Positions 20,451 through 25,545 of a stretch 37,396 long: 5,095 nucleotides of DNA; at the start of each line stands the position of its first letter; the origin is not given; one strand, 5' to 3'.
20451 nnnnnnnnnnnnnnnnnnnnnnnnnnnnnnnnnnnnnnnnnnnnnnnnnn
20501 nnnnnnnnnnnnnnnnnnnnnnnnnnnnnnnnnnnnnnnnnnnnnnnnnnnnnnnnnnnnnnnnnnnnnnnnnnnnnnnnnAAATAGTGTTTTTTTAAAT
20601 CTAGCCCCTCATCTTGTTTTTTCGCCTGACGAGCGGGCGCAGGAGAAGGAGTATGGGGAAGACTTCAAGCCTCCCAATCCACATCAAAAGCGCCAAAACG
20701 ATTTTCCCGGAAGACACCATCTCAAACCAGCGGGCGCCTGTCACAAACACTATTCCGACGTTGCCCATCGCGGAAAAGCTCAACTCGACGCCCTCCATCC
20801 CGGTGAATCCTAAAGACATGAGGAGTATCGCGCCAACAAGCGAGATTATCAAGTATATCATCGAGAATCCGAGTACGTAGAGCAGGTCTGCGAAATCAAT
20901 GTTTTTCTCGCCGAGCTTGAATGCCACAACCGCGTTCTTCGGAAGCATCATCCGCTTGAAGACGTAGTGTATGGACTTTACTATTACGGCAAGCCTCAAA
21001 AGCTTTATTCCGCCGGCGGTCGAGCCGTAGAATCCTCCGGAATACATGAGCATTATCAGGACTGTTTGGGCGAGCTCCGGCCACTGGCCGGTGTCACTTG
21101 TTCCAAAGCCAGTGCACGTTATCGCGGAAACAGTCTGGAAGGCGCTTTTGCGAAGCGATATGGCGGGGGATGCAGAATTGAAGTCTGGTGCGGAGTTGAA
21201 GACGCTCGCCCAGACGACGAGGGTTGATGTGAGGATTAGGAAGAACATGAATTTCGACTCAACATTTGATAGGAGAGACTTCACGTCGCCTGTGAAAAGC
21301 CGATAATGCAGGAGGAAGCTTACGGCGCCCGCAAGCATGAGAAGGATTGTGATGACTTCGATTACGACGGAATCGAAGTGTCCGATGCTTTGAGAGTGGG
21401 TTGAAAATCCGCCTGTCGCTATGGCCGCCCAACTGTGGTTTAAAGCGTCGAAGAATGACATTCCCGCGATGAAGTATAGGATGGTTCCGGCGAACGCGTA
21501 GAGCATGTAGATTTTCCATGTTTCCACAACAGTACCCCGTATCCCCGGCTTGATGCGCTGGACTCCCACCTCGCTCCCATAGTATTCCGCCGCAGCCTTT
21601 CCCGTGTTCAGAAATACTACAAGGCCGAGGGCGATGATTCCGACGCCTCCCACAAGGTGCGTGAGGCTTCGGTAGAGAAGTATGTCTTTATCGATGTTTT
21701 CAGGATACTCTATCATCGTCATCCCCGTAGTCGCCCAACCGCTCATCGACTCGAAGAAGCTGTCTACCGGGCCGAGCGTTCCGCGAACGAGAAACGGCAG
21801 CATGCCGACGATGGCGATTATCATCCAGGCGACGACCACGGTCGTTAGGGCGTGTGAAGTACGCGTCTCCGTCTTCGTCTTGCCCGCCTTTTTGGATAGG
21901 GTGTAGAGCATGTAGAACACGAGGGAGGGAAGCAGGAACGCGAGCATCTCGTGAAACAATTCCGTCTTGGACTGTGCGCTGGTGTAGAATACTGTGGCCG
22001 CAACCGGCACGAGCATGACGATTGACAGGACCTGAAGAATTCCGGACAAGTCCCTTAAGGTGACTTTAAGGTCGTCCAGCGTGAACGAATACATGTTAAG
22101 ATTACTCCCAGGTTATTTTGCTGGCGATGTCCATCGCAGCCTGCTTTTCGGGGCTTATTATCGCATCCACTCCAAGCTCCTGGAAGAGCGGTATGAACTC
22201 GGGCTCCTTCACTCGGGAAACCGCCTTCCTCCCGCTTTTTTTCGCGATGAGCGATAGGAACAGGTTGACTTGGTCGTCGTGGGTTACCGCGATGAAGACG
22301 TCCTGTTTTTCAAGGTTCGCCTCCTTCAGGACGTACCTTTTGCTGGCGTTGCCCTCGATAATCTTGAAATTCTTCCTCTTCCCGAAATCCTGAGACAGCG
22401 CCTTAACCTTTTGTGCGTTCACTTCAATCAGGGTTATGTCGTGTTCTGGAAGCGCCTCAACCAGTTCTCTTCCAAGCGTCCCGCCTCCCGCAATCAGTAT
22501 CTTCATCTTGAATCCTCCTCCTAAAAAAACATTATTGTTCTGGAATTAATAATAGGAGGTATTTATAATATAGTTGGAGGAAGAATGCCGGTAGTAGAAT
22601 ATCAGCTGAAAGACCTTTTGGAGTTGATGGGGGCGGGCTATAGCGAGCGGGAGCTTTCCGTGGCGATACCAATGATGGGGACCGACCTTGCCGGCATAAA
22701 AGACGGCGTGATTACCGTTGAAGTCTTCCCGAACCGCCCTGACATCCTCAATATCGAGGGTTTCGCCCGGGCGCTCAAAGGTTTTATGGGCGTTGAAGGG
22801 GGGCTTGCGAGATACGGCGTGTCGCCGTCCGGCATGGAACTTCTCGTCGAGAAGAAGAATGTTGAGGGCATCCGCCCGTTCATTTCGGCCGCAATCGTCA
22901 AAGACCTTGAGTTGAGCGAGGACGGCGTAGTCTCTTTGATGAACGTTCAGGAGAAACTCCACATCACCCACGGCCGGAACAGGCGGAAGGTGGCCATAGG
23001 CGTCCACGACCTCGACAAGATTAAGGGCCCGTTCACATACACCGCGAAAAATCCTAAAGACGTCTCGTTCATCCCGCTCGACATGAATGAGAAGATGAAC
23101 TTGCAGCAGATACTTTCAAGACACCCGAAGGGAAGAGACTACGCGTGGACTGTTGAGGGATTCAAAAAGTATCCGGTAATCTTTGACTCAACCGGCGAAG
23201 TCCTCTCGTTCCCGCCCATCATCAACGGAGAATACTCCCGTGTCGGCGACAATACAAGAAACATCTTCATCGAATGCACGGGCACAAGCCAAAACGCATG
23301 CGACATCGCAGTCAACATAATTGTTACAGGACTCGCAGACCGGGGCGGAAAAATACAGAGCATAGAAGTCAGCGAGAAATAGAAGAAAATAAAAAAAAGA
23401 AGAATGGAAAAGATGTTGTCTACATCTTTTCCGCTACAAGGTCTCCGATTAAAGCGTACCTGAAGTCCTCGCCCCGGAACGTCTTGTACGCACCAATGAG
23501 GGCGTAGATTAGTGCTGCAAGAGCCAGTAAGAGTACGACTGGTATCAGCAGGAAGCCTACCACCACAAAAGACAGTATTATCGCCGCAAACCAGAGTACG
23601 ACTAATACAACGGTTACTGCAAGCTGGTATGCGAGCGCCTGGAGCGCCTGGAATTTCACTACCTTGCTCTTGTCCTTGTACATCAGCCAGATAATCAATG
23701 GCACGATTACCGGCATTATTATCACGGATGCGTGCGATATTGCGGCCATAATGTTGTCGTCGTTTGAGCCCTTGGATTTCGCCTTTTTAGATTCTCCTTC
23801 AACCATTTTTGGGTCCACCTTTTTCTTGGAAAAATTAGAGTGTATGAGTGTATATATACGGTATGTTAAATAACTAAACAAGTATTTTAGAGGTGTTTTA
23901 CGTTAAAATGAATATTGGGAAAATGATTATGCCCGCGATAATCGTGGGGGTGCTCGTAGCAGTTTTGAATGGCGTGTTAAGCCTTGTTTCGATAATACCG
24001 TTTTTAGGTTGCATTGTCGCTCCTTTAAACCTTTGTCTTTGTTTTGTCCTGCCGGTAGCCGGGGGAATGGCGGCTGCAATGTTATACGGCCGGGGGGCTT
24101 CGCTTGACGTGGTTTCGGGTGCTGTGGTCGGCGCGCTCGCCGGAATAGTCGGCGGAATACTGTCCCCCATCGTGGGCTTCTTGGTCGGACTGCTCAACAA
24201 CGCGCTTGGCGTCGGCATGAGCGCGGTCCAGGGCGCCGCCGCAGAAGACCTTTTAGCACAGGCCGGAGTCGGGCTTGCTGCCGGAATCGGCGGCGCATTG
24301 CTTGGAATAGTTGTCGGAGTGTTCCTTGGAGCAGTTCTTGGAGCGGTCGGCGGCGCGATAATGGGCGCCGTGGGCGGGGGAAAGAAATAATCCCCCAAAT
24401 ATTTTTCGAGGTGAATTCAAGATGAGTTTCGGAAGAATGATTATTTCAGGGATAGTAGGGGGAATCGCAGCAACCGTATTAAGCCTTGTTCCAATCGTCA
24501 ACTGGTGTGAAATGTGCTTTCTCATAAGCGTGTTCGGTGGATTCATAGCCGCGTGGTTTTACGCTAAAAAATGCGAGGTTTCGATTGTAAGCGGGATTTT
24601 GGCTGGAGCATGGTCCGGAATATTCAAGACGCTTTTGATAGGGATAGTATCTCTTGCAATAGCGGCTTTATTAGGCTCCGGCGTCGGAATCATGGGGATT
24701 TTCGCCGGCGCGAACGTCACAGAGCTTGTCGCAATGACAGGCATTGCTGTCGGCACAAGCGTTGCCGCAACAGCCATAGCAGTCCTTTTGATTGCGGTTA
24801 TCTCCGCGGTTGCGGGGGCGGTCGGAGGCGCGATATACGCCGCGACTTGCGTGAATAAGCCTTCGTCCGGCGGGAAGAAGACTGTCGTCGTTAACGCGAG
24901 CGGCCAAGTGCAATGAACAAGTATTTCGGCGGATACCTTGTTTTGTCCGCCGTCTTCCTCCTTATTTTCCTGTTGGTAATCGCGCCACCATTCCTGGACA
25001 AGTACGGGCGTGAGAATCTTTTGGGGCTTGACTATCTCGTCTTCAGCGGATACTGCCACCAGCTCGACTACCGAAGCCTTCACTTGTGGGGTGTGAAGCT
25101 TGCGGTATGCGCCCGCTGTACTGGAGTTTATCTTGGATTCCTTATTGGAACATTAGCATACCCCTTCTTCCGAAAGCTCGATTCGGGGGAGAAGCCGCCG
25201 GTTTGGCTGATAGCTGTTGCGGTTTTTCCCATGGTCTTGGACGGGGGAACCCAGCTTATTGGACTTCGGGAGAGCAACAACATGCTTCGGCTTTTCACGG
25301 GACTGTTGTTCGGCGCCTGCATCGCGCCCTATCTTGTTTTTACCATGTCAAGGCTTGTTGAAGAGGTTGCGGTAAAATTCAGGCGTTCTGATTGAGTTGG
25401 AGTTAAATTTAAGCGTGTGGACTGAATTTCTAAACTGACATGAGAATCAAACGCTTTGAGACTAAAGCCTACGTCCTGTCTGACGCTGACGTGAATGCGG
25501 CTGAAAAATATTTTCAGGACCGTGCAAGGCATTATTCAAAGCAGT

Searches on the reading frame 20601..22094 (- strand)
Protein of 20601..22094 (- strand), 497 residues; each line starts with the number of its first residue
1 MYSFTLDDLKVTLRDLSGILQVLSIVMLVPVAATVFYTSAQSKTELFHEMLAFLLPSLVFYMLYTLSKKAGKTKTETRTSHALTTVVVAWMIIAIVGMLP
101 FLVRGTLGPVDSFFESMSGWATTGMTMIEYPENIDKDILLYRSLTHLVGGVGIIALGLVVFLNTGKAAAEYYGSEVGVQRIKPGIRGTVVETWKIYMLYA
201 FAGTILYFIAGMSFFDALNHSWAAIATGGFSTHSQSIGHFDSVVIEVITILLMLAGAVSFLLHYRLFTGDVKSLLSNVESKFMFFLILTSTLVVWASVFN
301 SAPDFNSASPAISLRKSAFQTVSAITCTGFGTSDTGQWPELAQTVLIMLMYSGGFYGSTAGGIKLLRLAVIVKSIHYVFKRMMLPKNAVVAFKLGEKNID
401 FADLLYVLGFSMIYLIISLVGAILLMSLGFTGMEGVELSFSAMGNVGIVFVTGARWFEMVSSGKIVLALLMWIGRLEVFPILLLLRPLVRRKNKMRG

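Call 48: search_protein_families(library=pfam, proteins=[window:20601-22094:-], max_evalue=0.0001)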
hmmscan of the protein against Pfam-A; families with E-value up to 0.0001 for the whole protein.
window:20601-22094:- (497 aa): 1 family
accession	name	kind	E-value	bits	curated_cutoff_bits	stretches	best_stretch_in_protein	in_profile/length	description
PF02386.22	TrkH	-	4.5e-52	177.6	27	1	71-486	24-491/502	Cation transport protein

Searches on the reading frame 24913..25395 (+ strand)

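Call 7: search_protein_families(library=pfam, proteins=[window:24913-25395:+], max_evalue=0.001)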
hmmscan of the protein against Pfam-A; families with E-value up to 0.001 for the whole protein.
window:24913-25395:+ (160 aa): 1 family
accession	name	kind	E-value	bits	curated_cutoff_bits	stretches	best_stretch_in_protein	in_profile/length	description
PF09858.14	DUF2085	-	3.6e-28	98.2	25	1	48-138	1-88/90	Predicted membrane protein (DUF2085)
